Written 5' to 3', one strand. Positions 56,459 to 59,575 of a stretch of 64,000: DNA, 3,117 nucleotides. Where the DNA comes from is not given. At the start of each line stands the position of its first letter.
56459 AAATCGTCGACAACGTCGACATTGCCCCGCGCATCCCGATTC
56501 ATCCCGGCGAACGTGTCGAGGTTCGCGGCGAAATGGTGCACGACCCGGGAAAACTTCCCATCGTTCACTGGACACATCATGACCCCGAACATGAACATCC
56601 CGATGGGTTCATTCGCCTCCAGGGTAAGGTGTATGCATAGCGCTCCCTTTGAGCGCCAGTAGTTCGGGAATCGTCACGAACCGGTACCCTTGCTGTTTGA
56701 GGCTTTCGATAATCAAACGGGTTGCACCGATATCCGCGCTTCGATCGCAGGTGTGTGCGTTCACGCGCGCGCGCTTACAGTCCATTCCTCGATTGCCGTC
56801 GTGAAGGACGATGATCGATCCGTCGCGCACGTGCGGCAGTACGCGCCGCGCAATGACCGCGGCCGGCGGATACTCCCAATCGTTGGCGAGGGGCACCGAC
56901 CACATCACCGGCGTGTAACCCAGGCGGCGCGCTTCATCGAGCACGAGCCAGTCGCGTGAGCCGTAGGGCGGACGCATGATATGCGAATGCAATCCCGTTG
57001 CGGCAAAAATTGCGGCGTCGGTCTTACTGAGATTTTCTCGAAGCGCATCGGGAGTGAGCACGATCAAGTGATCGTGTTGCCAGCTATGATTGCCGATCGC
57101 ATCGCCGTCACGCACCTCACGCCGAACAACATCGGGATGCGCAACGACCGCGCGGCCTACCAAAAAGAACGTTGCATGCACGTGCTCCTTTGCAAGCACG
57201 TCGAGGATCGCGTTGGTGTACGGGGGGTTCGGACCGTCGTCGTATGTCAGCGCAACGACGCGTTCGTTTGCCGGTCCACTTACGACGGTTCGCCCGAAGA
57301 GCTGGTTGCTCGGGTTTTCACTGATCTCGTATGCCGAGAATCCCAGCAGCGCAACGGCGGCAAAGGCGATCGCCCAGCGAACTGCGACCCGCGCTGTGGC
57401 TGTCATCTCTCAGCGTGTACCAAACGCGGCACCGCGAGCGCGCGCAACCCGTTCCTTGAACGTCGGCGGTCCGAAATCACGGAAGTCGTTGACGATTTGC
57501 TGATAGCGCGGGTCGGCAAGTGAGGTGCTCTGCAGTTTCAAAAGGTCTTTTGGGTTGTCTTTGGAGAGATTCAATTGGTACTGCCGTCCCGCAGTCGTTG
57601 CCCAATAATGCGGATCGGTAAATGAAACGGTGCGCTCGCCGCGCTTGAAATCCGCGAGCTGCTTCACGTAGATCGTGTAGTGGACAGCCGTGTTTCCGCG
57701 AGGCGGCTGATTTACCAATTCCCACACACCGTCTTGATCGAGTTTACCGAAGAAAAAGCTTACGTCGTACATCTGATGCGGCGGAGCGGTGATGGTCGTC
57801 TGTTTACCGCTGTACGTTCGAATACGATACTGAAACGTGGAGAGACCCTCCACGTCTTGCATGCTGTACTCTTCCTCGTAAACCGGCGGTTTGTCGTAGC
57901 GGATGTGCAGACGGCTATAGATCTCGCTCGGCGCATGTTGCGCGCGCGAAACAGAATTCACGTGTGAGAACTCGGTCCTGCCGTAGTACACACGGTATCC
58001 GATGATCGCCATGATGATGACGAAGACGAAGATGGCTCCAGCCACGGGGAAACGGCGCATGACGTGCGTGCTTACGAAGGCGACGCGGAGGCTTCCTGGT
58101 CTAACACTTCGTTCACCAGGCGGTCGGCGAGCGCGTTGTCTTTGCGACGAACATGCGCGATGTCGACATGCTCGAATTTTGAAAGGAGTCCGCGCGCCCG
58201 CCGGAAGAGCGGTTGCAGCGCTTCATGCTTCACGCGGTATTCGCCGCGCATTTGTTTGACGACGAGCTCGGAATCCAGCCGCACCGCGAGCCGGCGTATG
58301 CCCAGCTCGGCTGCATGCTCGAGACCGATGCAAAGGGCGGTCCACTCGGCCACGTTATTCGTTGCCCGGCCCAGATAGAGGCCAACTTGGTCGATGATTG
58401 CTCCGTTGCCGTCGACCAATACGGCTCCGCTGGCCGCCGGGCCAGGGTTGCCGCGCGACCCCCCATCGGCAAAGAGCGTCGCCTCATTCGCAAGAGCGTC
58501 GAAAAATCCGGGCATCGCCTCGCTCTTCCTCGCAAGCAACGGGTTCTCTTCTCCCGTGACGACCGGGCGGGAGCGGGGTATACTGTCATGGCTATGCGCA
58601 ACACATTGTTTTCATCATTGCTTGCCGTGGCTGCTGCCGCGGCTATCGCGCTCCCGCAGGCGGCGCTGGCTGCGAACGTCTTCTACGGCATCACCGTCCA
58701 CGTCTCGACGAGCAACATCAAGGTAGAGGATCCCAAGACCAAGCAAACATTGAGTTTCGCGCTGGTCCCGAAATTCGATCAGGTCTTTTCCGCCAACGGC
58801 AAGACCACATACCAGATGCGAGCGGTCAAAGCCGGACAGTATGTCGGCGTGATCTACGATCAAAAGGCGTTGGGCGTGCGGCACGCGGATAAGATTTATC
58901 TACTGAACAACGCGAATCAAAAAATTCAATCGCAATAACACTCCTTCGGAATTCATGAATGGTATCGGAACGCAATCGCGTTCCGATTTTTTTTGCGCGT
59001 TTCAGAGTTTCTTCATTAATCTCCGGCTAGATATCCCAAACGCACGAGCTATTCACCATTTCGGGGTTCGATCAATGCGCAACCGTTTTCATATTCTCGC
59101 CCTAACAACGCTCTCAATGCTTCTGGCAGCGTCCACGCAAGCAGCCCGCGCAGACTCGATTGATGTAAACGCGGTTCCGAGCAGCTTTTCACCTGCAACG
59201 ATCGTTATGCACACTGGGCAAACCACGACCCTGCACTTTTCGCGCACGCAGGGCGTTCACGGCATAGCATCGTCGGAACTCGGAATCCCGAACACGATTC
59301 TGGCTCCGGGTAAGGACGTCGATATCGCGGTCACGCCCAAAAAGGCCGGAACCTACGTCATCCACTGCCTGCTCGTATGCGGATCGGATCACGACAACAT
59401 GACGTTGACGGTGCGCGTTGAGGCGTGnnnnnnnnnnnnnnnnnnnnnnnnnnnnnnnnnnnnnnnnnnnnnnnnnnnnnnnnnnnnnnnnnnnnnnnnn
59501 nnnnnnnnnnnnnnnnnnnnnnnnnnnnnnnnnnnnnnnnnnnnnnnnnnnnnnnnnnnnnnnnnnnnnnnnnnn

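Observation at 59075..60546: Cupredoxin gene overlapping a Cyc2-like fused cytochrome c-porin: candidate iron-oxidation / extracellular electron-transfer module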

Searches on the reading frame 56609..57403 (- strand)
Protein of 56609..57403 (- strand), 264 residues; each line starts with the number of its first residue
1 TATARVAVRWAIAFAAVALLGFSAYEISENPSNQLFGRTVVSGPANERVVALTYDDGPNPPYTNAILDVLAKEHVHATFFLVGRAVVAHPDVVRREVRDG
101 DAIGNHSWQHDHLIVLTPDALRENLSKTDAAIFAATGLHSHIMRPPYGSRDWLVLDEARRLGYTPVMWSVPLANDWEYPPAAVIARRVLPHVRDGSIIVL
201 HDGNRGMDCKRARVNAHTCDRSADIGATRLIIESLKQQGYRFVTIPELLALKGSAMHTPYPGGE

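Call 47: search_protein_families(library=pfam, proteins=[window:56609-57403:-], max_evalue=0.001)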
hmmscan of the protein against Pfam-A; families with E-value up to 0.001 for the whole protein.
window:56609-57403:- (264 aa): 1 family
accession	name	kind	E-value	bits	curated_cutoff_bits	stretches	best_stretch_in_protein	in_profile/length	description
PF01522.26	Polysacc_deac_1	-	4e-35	120.9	23.1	1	44-166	3-124/124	Polysaccharide deacetylase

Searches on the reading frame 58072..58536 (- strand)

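Call 47: search_protein_families(library=pfam, proteins=[window:58072-58536:-], max_evalue=0.001)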
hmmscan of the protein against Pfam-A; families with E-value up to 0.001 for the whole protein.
window:58072-58536:- (154 aa): 2 families
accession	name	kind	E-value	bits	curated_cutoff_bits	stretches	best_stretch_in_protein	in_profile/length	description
PF13456.12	RVT_3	-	1.1e-24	87.1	21.6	1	24-143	3-122/123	Reverse transcriptase-like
PF00075.30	RNase_H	-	7.2e-09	36.4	25.8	1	18-143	3-138/141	RNase H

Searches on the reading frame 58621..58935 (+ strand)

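Call 3: search_protein_families(library=pfam, proteins=[window:58621-58935:+], max_evalue=1)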
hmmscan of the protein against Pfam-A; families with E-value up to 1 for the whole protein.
window:58621-58935:+ (105 aa): 1 family
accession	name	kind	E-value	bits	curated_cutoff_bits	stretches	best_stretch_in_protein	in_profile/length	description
PF13505.12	OMP_b-brl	-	0.061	13.9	28.7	1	3-68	3-70/175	Outer membrane protein beta-barrel domain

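Call 4: search_protein_families(library=ncbifam, proteins=[window:58621-58935:+], max_evalue=1)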
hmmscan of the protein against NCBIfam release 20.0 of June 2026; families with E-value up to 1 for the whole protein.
window:58621-58935:+ (105 aa): 1 family
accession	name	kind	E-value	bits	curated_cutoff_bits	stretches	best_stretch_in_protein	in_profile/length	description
NF002533.0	PRK02047.1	equivalog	0.11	12.6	139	1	37-93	37-89/102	hypothetical protein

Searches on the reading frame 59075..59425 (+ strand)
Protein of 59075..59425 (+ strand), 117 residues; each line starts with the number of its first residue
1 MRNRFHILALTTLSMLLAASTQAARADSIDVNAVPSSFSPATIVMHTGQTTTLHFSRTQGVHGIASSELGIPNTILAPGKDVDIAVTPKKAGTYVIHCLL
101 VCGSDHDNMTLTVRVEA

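Call 3: search_protein_families(library=pfam, proteins=[window:59075-59425:+], max_evalue=1)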
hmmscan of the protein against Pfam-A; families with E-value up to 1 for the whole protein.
window:59075-59425:+ (117 aa): 2 families
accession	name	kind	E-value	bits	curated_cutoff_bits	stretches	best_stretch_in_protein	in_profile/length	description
PF13473.12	Cupredoxin_1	-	4.8e-12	46.3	27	1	9-99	3-93/104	Cupredoxin-like domain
PF00116.26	COX2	-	0.00052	20.3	22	1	43-114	48-118/120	Cytochrome C oxidase subunit II, periplasmic domain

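Call 4: search_protein_families(library=ncbifam, proteins=[window:59075-59425:+], max_evalue=1)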
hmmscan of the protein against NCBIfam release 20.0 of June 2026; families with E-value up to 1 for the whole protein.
window:59075-59425:+ (117 aa): 5 families
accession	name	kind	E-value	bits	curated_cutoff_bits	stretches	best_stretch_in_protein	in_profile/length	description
NF050117.1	aa3_CtaC_Actin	exception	6.9e-07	28.7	250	1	30-115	148-232/244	aa3-type cytochrome oxidase subunit II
TIGR04246.1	nitrous_NosZ_Gp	equivalog_domain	1.5e-06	26.8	625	1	29-116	487-577/578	Sec-dependent nitrous-oxide reductase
TIGR02866.1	CoxB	equivalog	1.4e-05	24.8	147.7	1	77-115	153-191/202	cytochrome c oxidase subunit II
NF052460.1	L-NosZ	equivalog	0.0042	15.7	700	1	58-116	420-479/480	clade III lactonase-type nitrous-oxide reductase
TIGR02376.1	Cu_nitrite_red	equivalog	0.083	12.2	296.3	1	62-98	88-124/326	copper-containing nitrite reductase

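Call 7: search_solved_structures(query=window:59075-59425:+, max_evalue=1, show_alignments=3)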
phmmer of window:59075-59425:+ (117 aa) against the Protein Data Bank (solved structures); distinct sequences matched with E-value up to 1: 19.
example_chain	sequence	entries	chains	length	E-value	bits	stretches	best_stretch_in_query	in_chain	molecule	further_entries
4hcf_A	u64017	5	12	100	1.2e-05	28.5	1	24-99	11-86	Cupredoxin 1 | Cytochrome B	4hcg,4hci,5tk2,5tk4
6pty_A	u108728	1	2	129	0.00099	22.3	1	42-115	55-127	Cytochrome c oxidase subunit 2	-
2fwl_B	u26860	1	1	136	0.0051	20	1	33-115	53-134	Cytochrome c oxidase subunit II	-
2cua_A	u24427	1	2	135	0.0051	20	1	32-115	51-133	PROTEIN (CUA)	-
2lln_A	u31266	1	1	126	0.0057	19.9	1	33-115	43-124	Cytochrome c oxidase subunit 2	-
3eh3_B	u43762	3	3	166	0.0072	19.5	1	33-115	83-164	Cytochrome c oxidase subunit 2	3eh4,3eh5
3s33_B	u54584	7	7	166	0.0072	19.5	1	33-115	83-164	Cytochrome c oxidase subunit 2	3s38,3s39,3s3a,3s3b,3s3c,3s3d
2qpe_B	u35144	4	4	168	0.0075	19.5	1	35-115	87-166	Cytochrome c oxidase subunit 2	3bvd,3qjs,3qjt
1ehk_B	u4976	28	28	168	0.0075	19.5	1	35-115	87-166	BA3-TYPE CYTOCHROME-C OXIDASE | Cytochrome c oxidase polypeptide II | Cytochrome c oxidase subunit 2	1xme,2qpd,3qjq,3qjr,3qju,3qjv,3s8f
8iuf_C2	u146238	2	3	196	0.017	18.4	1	48-112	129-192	Cytochrome c oxidase subunit 2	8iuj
6ptt_A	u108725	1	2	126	0.027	17.7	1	40-114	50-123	Cytochrome c oxidase subunit 2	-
7o37_b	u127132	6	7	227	0.15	15.3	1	58-113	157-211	Cytochrome c oxidase subunit 2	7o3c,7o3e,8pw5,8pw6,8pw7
2yev_B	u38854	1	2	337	0.24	14.6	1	76-113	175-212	CYTOCHROME C OXIDASE SUBUNIT 2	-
9w2z_B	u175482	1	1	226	0.34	14.1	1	49-113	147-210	Cytochrome c oxidase subunit 2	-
1occ_B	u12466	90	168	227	0.35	14.1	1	49-113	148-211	CYTOCHROME C OXIDASE | Cytochrome c oxidase polypeptide II | Cytochrome c oxidase subunit 2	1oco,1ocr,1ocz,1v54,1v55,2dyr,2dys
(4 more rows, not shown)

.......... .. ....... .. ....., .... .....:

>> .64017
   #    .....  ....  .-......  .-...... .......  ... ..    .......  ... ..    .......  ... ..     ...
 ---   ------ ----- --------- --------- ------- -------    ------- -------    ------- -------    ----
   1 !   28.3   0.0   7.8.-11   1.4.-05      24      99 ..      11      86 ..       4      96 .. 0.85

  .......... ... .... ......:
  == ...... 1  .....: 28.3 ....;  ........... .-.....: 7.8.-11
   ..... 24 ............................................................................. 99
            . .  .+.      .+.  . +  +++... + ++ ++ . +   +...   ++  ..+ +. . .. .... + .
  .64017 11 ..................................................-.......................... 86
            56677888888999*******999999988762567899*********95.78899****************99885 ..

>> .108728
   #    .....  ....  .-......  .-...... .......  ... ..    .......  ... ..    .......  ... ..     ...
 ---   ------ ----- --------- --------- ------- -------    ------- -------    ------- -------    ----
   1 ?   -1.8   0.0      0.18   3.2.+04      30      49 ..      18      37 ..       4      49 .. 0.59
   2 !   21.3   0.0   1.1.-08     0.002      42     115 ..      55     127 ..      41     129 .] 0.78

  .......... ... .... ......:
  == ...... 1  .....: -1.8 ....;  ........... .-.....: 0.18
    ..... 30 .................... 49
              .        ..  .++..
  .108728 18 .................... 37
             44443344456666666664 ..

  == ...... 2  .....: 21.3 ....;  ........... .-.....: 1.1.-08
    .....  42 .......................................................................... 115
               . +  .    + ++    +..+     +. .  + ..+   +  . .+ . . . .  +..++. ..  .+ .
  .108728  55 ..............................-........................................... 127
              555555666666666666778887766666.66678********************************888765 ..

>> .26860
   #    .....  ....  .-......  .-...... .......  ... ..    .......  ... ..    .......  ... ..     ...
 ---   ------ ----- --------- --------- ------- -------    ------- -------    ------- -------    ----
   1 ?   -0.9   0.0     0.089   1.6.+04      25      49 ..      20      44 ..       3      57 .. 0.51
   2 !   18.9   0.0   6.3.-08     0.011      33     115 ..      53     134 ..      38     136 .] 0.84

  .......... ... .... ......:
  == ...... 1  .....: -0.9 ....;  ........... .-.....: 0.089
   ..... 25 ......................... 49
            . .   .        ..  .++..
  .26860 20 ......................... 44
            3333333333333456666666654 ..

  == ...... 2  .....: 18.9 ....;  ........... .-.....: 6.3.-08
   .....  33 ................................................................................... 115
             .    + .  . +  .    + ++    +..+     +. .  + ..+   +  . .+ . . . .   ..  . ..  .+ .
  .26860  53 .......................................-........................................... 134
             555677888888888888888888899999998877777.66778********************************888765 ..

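Call 66: find_homologous_proteins(query=window:59075-59425:+, max_evalue=0.001)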
Query window:59075-59425:+ (117 aa): 14 proteins with E <= 0.001 among 29 candidates.
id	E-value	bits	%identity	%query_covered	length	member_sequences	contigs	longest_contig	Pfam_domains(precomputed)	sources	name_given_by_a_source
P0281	7.8e-69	246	100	100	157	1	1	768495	PF13473.13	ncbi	-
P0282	4.8e-40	154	70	84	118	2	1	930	PF13473.13,PF00116.27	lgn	-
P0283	4.5e-37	144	58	99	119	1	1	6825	PF13473.13,PF00116.27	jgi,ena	-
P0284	1.4e-34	136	63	93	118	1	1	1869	PF13473.13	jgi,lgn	jgi:cytochrome c oxidase subunit 2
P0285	4.2e-33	131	56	97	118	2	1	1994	PF13473.13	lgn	-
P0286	1.1e-29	120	58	89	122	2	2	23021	PF13473.13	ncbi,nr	ncbi:MAG: cupredoxin domain-containing protein [Candidatus Eremiobacteraeota bacterium]|nr:cupredoxi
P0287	2.5e-26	109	53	93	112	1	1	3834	PF13473.13,PF00116.27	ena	-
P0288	1.6e-25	107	55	75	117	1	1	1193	PF13473.13,PF00116.27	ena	-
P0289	4.8e-25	105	50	93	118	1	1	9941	PF13473.13,PF00116.27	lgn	-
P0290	1.0e-24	104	52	75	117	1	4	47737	PF13473.13,PF00116.27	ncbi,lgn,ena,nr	ncbi:MAG: cupredoxin domain-containing protein [bacterium]|nr:cupredoxin domain-containing protein [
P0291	9.6e-24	101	47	99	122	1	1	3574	PF13473.13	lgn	-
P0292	2.0e-23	100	48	94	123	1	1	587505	PF13473.13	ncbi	-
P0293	6.7e-22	95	53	75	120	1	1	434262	PF13473.13,PF00116.27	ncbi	-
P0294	1.1e-19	88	45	91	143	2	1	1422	PF13473.13,PF00116.27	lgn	-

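Call 73: predict_structure(alignment_id=A4)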
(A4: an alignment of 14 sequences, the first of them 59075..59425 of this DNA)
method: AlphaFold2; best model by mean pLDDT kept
length: 117 residues; sequences in the alignment: 14
mean_pLDDT: 85.6   pTM: 0.72
mean pLDDT of the five models: 85.6, 85.5, 84.9, 84.6, 84.5
residues with pLDDT >= 90: 75; 70-90: 16; 50-70: 23; < 50: 3
segments of 3 or more residues with pLDDT < 50: none
pLDDT, mean of each block of 10 residues (from residue 1): 54 54 72 92 97 94 96 94 97 96 87 98
secondary structure, 60 per line:
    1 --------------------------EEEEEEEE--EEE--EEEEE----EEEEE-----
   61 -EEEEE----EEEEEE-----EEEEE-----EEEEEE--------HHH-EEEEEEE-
elements in order: E27-34 E37-39 E42-46 E51-55 E62-66 E71-76 E82-86 E92-97 E110-116

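Call 76: fold_search(model_id=the predicted structure, library=pdb)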
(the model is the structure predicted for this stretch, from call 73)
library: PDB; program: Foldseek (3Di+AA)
matches with E <= 10: 1392; with E <= 0.001: 372
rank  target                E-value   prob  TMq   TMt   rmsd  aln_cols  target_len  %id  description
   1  4hcf_B                5.8e-09  1.00  0.66  0.79   2.5        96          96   29  Crystal Structure of Uncharacterized Cupredoxin-like Domain Protein Cupredoxin_1 with Copper Bound from Bacillus anthr (released 2012-10-17)
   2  4hcg_A                1.2e-08  1.00  0.67  0.81   2.5        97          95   29  Uncharacterized Cupredoxin-like Domain Protein Cupredoxin_1 with Zinc bound from Bacillus anthracis (released 2012-10-17)
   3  6pty_A                1.3e-08  1.00  0.70  0.69   1.4        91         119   25  Soluble model of human CuA (Tt3Lh) (released 2019-11-20)
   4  2qpe_B                1.6e-08  1.00  0.70  0.50   1.5        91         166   26  An unexpected outcome of surface-engineering an integral membrane protein: Improved crystallization of cytochrome ba3  (released 2007-12-11)
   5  4hci_A                1.9e-08  1.00  0.65  0.86   2.2        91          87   27  Uncharacterized Cupredoxin-like Domain Protein Cupredoxin_1 from Bacillus anthracis (released 2012-10-17)
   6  4hcf_A                2.5e-08  1.00  0.66  0.85   2.2        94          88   29  Crystal Structure of Uncharacterized Cupredoxin-like Domain Protein Cupredoxin_1 with Copper Bound from Bacillus anthr (released 2012-10-17)
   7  4hci_B                2.8e-08  1.00  0.66  0.83   2.3        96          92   29  Uncharacterized Cupredoxin-like Domain Protein Cupredoxin_1 from Bacillus anthracis (released 2012-10-17)
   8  5ndc_B                3.5e-08  1.00  0.70  0.50   1.4        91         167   26  Structure of ba3-type cytochrome c oxidase from Thermus thermophilus by serial femtosecond crystallography (released 2017-08-23)
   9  4hcg_B                4.0e-08  1.00  0.66  0.85   2.3        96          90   29  Uncharacterized Cupredoxin-like Domain Protein Cupredoxin_1 with Zinc bound from Bacillus anthracis (released 2012-10-17)
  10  2cua_B                5.0e-08  1.00  0.70  0.62   1.4        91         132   26  THE CUA DOMAIN OF CYTOCHROME BA3 FROM THERMUS THERMOPHILUS (released 1999-05-28)
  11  5u7n_G                6.0e-08  1.00  0.64  0.67   2.3        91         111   23  CRYSTAL STRUCTURE OF A CHIMERIC CUA DOMAIN (SUBUNIT II) OF CYTOCHROME BA3 FROM THERMUS THERMOPHILUS WITH THE AMICYANIN (released 2017-11-22)
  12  1ehk_B                6.4e-08  1.00  0.70  0.50   1.5        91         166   26  CRYSTAL STRUCTURE OF THE ABERRANT BA3-CYTOCHROME-C OXIDASE FROM THERMUS THERMOPHILUS (released 2001-02-22)
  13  2cua_A                1.0e-07  1.00  0.70  0.67   1.5        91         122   25  THE CUA DOMAIN OF CYTOCHROME BA3 FROM THERMUS THERMOPHILUS (released 1999-05-28)
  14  6ptt_A                1.2e-07  1.00  0.70  0.69   1.4        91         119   24  Soluble model of Arabidopsis thaliana CuA (Tt3LAt) (released 2019-11-20)
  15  5u7n_B                1.5e-07  1.00  0.64  0.64   2.3        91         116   23  CRYSTAL STRUCTURE OF A CHIMERIC CUA DOMAIN (SUBUNIT II) OF CYTOCHROME BA3 FROM THERMUS THERMOPHILUS WITH THE AMICYANIN (released 2017-11-22)
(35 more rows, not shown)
